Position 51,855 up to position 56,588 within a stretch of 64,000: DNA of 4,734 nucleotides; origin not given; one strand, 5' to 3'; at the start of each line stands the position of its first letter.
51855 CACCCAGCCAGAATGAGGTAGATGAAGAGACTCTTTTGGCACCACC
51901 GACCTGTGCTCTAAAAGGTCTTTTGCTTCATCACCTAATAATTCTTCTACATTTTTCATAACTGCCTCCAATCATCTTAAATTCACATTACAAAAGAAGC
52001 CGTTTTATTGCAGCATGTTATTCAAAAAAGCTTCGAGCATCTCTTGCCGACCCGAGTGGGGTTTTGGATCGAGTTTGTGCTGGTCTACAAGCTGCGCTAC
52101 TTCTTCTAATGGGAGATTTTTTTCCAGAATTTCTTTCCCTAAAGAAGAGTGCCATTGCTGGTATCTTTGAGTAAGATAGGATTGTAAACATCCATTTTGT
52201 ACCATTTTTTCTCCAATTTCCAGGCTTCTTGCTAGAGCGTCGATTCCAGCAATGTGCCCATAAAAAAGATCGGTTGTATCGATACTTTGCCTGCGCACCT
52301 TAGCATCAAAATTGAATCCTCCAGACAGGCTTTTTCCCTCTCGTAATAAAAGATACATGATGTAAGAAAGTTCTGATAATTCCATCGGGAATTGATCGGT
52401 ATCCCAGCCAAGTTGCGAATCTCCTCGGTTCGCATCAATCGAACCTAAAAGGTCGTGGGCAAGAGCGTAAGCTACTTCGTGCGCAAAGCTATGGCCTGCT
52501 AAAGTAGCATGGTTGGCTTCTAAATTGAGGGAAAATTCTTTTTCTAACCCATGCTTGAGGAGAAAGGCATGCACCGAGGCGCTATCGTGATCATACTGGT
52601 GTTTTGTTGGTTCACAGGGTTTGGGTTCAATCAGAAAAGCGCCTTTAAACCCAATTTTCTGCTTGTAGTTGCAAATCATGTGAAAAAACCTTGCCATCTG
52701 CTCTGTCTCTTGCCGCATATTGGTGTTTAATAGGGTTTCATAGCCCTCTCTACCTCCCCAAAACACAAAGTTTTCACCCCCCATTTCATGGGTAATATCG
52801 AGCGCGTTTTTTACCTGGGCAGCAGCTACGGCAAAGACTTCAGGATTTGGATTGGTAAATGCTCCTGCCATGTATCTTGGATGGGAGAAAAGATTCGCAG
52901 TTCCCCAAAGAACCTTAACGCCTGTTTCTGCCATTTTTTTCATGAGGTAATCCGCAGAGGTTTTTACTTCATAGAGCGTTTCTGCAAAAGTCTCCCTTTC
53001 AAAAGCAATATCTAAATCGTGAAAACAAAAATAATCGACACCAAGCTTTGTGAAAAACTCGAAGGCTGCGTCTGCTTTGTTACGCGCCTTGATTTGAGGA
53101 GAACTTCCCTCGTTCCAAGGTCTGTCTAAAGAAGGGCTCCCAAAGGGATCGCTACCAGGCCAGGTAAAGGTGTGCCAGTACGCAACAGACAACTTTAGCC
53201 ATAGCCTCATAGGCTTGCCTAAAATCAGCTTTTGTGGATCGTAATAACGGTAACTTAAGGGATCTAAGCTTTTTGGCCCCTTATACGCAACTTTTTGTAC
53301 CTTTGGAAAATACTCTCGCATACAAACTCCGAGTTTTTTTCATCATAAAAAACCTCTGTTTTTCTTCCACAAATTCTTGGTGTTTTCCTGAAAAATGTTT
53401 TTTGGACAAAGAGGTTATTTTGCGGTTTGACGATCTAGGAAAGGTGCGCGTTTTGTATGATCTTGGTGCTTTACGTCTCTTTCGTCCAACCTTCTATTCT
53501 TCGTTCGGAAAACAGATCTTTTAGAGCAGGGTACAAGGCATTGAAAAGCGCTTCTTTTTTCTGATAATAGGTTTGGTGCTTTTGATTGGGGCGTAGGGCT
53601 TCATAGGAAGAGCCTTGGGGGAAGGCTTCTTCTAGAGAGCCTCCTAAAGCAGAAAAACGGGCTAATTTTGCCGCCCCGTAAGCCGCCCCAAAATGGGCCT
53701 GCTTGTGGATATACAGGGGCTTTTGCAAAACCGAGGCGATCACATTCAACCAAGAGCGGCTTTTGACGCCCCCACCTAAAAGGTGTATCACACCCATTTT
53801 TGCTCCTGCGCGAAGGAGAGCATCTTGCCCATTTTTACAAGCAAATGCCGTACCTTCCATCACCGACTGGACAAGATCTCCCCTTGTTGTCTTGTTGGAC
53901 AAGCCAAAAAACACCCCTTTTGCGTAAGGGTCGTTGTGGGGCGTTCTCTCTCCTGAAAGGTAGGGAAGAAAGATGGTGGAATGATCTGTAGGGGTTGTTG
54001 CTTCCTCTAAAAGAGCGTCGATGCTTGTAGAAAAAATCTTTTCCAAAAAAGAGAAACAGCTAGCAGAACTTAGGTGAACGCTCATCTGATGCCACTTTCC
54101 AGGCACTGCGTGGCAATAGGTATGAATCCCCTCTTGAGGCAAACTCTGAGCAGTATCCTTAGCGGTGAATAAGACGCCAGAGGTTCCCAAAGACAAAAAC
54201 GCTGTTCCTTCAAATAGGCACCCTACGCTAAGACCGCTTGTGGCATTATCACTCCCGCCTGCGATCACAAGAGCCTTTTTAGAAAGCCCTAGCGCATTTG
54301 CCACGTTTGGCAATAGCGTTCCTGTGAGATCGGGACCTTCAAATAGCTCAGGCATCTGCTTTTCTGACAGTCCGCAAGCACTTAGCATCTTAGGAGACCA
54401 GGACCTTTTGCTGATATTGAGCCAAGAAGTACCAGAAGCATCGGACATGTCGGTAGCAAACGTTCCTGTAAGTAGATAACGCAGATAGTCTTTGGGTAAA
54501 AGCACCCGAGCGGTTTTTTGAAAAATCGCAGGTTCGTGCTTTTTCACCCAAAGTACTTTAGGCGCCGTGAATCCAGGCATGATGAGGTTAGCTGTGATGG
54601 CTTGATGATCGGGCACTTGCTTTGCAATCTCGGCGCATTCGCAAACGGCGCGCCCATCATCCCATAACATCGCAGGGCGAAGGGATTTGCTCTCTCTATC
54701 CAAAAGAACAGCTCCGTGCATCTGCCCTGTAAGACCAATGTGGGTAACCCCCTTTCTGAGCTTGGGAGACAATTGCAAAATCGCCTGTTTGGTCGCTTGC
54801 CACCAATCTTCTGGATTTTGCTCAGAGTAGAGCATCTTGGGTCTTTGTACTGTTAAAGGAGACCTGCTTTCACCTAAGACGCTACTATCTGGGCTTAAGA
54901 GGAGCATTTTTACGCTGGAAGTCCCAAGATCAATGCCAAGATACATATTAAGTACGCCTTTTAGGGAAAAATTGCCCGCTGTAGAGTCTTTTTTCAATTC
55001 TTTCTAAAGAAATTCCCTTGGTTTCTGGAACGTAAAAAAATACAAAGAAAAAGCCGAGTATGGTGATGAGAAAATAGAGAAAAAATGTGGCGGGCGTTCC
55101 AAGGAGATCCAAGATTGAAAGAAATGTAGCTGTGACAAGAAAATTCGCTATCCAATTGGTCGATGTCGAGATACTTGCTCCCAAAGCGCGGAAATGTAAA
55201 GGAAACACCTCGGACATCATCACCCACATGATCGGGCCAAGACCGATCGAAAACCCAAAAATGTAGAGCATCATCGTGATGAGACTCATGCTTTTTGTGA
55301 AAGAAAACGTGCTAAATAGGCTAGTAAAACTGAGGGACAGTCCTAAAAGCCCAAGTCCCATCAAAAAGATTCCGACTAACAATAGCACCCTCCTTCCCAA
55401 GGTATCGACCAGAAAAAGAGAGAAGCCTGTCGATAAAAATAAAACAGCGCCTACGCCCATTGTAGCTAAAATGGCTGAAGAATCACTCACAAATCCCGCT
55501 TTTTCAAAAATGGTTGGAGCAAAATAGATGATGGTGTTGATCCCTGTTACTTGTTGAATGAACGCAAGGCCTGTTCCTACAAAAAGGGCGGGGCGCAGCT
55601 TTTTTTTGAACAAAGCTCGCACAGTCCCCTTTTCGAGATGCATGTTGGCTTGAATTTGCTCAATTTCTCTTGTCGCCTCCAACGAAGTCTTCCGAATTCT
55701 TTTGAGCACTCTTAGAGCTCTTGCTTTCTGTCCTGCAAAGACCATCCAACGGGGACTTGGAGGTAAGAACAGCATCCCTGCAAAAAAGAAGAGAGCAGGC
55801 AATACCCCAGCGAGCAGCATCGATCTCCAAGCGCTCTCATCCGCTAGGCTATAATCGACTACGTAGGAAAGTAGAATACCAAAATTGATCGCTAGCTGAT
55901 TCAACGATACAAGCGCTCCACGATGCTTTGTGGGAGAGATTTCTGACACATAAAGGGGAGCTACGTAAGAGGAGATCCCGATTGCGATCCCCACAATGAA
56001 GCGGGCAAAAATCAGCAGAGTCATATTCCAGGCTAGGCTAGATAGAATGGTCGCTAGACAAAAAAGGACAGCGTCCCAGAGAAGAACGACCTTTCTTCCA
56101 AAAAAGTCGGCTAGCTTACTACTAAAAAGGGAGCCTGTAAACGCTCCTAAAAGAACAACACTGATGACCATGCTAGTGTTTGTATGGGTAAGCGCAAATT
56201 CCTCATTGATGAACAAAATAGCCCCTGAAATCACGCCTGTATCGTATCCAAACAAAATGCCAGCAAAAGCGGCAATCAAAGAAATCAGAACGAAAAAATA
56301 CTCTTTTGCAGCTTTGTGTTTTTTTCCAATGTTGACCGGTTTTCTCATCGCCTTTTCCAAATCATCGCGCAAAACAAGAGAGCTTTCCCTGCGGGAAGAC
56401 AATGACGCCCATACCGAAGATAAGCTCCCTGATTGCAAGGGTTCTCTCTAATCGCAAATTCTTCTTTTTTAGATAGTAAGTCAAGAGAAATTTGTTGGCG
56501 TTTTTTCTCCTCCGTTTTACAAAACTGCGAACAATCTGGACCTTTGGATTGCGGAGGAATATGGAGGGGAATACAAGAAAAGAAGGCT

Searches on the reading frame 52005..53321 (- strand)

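Call 67: search_protein_families(library=pfam, proteins=[window:52005-53321:-], max_evalue=0.00001)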
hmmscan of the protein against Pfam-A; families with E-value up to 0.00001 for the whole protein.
window:52005-53321:- (438 aa): 1 family
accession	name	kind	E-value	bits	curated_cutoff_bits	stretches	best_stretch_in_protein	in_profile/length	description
PF01261.30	AP_endonuc_2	-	6.2e-07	29.8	31.1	1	93-298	7-186/249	Xylose isomerase-like TIM barrel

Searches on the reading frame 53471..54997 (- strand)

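Call 67: search_protein_families(library=pfam, proteins=[window:53471-54997:-], max_evalue=0.00001)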
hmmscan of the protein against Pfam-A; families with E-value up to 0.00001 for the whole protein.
window:53471-54997:- (508 aa): 2 families
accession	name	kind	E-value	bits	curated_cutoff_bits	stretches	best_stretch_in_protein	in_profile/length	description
PF00370.27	FGGY_N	-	1.1e-65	222.1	28.8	1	18-254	1-242/245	FGGY family of carbohydrate kinases, N-terminal domain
PF02782.22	FGGY_C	-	6.7e-27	95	27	1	267-447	2-195/198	FGGY family of carbohydrate kinases, C-terminal domain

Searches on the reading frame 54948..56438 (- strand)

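Call 67: search_protein_families(library=pfam, proteins=[window:54948-56438:-], max_evalue=0.00001)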
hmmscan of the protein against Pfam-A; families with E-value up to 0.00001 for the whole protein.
window:54948-56438:- (496 aa): 2 families
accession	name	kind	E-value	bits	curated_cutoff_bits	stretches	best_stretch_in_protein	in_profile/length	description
PF00083.30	Sugar_tr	-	2.2e-117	393.1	22.3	1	53-483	2-450/452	Sugar (and other) transporter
PF07690.21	MFS_1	-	3e-33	115.6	33.4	1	57-434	2-345/347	Major Facilitator Superfamily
